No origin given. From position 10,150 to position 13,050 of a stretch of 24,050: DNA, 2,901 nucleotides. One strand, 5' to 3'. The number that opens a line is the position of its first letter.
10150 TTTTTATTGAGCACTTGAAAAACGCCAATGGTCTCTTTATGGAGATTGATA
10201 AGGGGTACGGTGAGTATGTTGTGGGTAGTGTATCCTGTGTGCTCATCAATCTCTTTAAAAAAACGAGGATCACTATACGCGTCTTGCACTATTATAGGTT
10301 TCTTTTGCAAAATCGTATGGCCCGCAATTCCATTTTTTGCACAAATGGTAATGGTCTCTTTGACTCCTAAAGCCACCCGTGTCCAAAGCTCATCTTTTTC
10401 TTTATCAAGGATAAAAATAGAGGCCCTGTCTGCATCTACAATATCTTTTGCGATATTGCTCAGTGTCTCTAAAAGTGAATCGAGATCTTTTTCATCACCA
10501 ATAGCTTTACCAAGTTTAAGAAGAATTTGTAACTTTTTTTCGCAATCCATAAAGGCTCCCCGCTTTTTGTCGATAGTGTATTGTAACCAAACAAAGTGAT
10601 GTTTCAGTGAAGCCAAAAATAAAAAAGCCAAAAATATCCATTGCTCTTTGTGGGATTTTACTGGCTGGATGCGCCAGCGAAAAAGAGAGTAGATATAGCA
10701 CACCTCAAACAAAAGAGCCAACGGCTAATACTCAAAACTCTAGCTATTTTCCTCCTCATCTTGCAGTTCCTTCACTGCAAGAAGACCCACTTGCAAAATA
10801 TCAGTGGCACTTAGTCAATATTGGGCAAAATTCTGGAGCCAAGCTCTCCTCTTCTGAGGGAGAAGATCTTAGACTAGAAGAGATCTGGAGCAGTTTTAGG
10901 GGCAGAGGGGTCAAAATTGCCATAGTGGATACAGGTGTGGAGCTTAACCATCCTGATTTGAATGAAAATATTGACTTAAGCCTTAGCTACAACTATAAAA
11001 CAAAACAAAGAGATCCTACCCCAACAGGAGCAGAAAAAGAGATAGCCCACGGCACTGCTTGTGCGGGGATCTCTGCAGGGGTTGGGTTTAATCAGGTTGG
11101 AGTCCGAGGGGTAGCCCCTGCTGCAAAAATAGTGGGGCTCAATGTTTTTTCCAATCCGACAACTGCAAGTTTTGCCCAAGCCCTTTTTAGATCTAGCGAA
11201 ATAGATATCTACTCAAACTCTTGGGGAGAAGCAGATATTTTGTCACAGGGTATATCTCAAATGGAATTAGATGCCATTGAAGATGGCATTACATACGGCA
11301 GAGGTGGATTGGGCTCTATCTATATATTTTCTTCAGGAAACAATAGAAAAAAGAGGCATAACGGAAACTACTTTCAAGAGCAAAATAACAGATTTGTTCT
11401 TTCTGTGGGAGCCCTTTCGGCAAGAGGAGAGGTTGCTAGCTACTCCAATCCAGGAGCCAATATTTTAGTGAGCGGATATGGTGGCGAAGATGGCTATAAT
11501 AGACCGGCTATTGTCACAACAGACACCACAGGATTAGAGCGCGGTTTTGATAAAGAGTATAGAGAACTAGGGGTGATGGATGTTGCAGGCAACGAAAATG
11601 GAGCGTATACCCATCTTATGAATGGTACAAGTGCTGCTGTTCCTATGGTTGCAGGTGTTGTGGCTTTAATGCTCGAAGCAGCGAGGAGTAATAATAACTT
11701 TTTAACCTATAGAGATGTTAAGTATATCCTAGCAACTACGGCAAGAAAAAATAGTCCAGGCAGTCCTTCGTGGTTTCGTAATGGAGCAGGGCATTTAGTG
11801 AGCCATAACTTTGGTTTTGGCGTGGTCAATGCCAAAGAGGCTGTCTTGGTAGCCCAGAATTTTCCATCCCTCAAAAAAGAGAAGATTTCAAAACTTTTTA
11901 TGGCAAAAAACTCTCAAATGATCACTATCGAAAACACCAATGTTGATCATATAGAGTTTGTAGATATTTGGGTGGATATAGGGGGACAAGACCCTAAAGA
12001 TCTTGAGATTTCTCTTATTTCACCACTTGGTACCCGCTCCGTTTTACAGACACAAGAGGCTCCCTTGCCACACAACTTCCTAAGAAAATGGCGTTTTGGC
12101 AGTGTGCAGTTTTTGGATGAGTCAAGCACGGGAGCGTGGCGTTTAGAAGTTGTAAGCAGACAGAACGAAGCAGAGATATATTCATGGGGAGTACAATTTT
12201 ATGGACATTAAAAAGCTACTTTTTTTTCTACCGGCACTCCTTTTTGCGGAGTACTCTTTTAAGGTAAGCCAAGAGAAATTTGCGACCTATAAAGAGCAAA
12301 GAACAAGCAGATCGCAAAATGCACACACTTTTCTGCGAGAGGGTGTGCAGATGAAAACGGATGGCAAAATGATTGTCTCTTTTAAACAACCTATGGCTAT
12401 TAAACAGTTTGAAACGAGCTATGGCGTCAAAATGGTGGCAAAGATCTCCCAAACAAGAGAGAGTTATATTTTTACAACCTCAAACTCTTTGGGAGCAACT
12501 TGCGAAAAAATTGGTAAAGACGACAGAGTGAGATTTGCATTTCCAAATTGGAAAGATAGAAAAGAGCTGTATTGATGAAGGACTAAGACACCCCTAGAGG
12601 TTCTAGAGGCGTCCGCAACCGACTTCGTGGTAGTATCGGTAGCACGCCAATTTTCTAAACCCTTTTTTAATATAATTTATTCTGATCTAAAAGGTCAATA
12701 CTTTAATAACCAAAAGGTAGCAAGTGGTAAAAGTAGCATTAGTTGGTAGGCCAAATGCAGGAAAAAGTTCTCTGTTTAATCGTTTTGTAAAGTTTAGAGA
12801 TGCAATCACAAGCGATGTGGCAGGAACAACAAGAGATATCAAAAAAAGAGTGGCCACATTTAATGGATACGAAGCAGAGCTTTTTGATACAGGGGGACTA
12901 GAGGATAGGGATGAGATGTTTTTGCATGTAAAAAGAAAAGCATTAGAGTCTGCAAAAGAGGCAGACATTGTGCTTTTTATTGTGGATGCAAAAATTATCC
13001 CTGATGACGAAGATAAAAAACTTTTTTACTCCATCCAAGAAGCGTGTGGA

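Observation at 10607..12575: Propeptide-less furin/kexin-like lipoprotein protease paired with a separately encoded, secreted propeptide-like chaperone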

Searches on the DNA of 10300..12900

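Call 79: search_rna_families(source=window, start=10300, end=12900, threshold=evalue, max_evalue=1)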
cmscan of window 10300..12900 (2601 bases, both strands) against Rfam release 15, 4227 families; matches with E-value up to 1: 0.
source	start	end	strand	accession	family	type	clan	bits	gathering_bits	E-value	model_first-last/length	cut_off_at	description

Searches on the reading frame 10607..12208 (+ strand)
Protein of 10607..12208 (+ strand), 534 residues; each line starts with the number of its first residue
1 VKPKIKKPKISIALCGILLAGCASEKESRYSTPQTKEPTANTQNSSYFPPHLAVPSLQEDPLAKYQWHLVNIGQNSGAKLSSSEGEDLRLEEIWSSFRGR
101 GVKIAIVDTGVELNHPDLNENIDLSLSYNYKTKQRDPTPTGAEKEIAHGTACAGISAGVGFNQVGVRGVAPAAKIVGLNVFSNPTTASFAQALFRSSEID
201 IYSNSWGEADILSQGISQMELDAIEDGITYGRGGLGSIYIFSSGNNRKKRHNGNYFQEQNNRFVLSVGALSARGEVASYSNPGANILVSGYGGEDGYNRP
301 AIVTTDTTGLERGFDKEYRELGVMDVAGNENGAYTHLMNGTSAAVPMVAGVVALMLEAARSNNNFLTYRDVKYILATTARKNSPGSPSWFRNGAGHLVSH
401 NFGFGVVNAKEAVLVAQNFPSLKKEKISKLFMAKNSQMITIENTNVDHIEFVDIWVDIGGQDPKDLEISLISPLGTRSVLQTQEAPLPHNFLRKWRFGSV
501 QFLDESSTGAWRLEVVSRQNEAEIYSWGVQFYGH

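Call 3: search_protein_families(library=pfam, proteins=[window:10607-12208:+], max_evalue=1)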
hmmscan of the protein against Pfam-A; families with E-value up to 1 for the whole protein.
window:10607-12208:+ (534 aa): 4 families
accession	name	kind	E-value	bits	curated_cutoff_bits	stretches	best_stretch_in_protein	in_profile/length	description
PF00082.27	Peptidase_S8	-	8.5e-45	153.7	21.8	1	99-405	1-288/288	Subtilase family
PF01483.27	P_proprotein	-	1.7e-13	50.9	21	1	451-531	3-86/86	Proprotein convertase P-domain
PF11141.13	DUF2914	-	0.019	15.1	23.6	1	493-521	25-53/62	Protein of unknown function (DUF2914)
PF23560.1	GBD_Hemicentin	-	0.042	14.2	27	1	453-519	28-89/100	Hemicentin galactose-binding domain-like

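Call 4: search_protein_families(library=ncbifam, proteins=[window:10607-12208:+], max_evalue=1)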
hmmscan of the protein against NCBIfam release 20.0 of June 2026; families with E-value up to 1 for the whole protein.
window:10607-12208:+ (534 aa): 6 families
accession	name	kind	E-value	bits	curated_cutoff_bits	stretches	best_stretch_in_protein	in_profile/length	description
TIGR03921.1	T7SS_mycosin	equivalog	4.8e-26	91.7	278.75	1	88-413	1-285/353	type VII secretion-associated serine protease mycosin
NF033595.1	denti_PrtP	equivalog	1.6e-13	50.2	300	2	264-413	390-502/606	dentilisin complex serine proteinase subunit PrtP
NF040809.1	germ_prot_CspBA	exception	2.1e-07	29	1250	1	332-435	449-552/1099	bifunctional germination protease/germinant receptor pseudoprotease CspBA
NF040808.2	CspC_non_triad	exception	1.5e-05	23.6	675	1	71-121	65-117/556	bile acid germinant receptor pseudoprotease CspC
TIGR03895.1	protease_PatA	subfamily_domain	5.1e-05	22.2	421.05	1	317-381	134-202/606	PatA/PatG family cyanobactin maturation protease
NF040553.1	SGO_0316_fam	subfamily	0.4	8.2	1400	0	144-184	356-400/1486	SGO_0316/SGO_0317 family LPXTG-anchored serine peptidase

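Call 5: search_solved_structures(query=window:10607-12208:+, show_alignments=2)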
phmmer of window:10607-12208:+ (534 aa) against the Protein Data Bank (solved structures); distinct sequences matched with E-value up to 0.001: 97 (the best 60 are shown).
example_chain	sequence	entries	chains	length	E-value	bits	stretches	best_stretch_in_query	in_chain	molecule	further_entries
1p8j_A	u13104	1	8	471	1.2e-52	182.6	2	82-307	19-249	Furin precursor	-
6yd3_A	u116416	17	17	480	2.2e-50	175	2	83-307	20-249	Furin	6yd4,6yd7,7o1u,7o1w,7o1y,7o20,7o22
4omc_A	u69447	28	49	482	2.3e-50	175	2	83-307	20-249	Furin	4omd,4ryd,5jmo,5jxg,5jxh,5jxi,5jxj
4z2a_A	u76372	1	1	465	6.4e-50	173.5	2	83-307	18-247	Furin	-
7lcu_A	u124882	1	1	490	9.6e-50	173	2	83-307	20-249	Furin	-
3hjr_A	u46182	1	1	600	3.4e-43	151.4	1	60-520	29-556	Extracellular serine protease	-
2id4_A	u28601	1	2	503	3.9e-43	151.2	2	45-292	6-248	Kexin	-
3wqb_A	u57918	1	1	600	8.9e-43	150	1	60-520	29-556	Extracellular serine protease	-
1r64_A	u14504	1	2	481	1.3e-42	149.5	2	59-292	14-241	Kexin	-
1ot5_A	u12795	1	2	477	1.4e-42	149.3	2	59-292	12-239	Kexin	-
8ehe_A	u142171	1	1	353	1.7e-23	86.3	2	191-386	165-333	Mirolase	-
1dbi_A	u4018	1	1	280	8.5e-14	54.4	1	93-286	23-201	AK.1 SERINE PROTEASE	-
1thm_A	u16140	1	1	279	1.5e-13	53.5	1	88-250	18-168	THERMITASE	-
1tec_E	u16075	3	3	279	1.6e-13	53.5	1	88-250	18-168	THERMITASE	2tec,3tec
3lpd_A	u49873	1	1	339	7.1e-12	48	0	146-291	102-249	Acidic extracellular subtilisin-like protease AprV2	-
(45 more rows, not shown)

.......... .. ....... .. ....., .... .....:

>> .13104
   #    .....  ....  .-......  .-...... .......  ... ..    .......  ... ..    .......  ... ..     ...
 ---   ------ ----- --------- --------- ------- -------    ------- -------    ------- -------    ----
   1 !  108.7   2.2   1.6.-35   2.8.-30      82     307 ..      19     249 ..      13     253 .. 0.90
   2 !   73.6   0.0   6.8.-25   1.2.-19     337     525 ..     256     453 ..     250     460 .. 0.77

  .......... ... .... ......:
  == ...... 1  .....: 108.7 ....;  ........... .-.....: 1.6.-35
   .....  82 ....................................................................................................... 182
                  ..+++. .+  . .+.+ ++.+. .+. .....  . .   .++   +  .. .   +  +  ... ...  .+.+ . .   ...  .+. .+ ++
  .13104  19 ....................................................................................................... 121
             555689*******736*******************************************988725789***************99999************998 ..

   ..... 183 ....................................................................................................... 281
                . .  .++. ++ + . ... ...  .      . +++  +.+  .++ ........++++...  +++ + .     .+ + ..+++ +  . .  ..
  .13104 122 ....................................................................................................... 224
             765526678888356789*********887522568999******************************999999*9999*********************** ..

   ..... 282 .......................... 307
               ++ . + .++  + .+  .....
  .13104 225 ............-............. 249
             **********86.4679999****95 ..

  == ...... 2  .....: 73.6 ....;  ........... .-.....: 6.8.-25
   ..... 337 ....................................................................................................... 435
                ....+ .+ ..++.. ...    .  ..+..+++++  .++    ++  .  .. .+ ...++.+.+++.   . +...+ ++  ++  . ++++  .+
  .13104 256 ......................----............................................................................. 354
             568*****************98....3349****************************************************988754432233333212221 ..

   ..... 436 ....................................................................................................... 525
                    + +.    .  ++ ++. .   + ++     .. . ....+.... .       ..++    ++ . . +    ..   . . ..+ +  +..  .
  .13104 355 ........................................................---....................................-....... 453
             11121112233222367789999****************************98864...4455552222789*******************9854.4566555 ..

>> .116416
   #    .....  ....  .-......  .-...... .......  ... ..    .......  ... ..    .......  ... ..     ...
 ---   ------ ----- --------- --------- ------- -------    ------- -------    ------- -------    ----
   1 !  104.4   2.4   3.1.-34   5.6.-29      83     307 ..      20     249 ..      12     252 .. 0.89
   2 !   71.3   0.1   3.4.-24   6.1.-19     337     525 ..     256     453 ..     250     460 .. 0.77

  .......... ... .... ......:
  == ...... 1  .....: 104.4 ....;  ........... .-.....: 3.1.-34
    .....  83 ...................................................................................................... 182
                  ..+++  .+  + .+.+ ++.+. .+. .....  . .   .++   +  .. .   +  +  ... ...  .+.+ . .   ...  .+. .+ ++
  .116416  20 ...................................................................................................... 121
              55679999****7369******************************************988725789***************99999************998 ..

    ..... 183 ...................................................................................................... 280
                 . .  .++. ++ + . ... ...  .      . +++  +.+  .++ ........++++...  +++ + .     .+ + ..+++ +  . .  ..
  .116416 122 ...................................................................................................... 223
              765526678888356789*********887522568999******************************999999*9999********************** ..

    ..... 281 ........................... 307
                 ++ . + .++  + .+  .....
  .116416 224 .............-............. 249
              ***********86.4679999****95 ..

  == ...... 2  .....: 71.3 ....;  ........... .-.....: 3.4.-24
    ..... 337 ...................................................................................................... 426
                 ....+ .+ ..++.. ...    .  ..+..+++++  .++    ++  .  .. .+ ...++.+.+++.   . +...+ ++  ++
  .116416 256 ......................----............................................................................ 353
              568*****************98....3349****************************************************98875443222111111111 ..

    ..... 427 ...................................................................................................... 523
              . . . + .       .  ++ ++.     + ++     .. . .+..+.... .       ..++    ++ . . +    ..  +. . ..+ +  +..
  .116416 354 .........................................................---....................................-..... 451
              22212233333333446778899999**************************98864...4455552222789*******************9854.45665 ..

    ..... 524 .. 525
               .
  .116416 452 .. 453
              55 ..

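Call 10: find_homologous_proteins(query=window:10607-12208:+)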
Query window:10607-12208:+ (534 aa): 845 proteins with E <= 0.001 among 8000 candidates; the best 120 are listed.
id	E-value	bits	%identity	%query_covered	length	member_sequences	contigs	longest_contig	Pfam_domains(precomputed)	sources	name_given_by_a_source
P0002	0.0e+0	1213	100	100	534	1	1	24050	PF01483.28,PF00082.28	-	-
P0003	2.0e-185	636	54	99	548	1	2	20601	PF01483.28,PF00082.28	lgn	-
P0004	8.3e-184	630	56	99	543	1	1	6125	PF01483.28,PF00082.28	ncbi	-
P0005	3.5e-183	628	55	99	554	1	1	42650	PF01483.28,PF00082.28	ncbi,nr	ncbi:MAG: S8 family serine peptidase [Campylobacterales bacterium]|nr:S8 family serine peptidase [Ca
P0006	1.0e-121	425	45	89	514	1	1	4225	PF01483.28,PF00082.28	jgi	-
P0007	3.0e-116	407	46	86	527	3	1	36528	PF01483.28,PF00082.28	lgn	-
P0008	1.8e-115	405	46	89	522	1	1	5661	PF01483.28,PF00082.28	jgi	-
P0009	6.1e-114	400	45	89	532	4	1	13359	PF01483.28,PF00082.28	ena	-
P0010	8.3e-113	396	47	89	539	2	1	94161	PF01483.28,PF00082.28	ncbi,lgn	ncbi:MAG: S8 family serine peptidase [Campylobacterales bacterium]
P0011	6.9e-111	390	44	93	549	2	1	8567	PF01483.28,PF00082.28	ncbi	-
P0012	1.1e-110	389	46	85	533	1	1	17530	PF01483.28,PF00082.28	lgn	-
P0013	3.3e-109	384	42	96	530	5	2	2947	PF01483.28,PF00082.28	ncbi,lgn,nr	ncbi:MAG TPA: hypothetical protein ENK68_03885 [Epsilonproteobacteria bacterium]|nr:hypothetical pro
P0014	2.7e-108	381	44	89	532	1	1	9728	PF01483.28,PF00082.28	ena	-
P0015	3.1e-108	381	44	90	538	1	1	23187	PF01483.28,PF00082.28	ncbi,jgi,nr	ncbi:MAG: S8 family serine peptidase [Helicobacteraceae bacterium]|jgi:subtilisin family serine prot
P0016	6.9e-108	380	44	90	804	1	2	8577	PF01483.28,PF18884.6,PF00082.28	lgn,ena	-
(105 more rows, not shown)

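Call 11: find_encoding_contigs(protein=P0005, flank=3000, max_places=2)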
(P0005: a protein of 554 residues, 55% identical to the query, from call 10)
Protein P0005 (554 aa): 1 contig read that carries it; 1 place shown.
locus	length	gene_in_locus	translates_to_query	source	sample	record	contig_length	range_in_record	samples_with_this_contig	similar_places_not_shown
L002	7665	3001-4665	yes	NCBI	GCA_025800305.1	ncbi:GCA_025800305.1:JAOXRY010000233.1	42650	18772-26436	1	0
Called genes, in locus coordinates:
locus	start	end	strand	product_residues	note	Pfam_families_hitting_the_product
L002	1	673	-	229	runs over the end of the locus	PF04773:FecR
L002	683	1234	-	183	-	PF01351:RNase_HII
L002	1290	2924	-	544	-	PF00072:Response_reg, PF08668:HDOD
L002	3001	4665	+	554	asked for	PF00082:Peptidase_S8, PF01483:P_proprotein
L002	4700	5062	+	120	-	-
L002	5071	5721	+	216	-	PF01135:PCMT, PF00398:RrnaAD (weak), PF13649:Methyltransf_25 (weak)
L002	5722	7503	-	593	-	PF04321:RmlD_sub_bind, PF01073:3Beta_HSD, PF01370:Epimerase, PF02719:Polysacc_synt_2, PF13460:NAD_binding_10 (weak), PF16363:GDP_Man_Dehyd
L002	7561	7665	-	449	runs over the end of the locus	PF17033:Peptidase_M99, PF17129:Peptidase_M99_C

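Call 12: find_encoding_contigs(protein=P0003, flank=3000, max_places=2)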
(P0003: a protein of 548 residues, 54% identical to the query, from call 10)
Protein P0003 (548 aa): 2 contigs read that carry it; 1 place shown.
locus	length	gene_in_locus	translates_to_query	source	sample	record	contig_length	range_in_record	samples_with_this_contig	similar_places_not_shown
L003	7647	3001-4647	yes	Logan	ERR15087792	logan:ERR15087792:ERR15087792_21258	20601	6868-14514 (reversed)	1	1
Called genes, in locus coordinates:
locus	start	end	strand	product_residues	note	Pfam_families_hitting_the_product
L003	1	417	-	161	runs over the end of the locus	-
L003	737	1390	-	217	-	PF00072:Response_reg, PF00486:Trans_reg_C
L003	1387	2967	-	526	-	PF01590:GAF, PF13185:GAF_2, PF13492:GAF_3 (weak), PF13426:PAS_9 (weak), PF08447:PAS_3, PF00512:HisKA, PF02518:HATPase_c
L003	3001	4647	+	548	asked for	PF00082:Peptidase_S8, PF01483:P_proprotein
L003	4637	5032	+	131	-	-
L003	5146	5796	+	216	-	PF01135:PCMT, PF00398:RrnaAD (weak), PF13649:Methyltransf_25 (weak)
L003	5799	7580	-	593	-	PF13460:NAD_binding_10 (faint), PF04321:RmlD_sub_bind, PF01073:3Beta_HSD (weak), PF01370:Epimerase, PF02719:Polysacc_synt_2, PF16363:GDP_Man_Dehyd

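Call 13: find_encoding_contigs(protein=P0010, flank=3000, max_places=2)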
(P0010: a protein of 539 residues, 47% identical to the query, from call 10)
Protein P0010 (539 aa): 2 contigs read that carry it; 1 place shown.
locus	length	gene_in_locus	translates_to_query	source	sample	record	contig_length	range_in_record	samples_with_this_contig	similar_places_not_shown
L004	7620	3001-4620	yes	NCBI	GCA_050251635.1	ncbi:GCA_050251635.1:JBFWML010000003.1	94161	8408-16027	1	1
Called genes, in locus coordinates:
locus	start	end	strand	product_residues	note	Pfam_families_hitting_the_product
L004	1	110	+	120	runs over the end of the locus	-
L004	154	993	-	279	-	-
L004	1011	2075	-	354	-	PF01312:Bac_export_2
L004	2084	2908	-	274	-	PF02749:QRPTase_N, PF01729:QRPTase_C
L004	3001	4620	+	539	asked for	PF00082:Peptidase_S8, PF01483:P_proprotein (faint)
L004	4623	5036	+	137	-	-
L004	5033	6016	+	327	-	-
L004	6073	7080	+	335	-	-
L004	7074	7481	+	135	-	-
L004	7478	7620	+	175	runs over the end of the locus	-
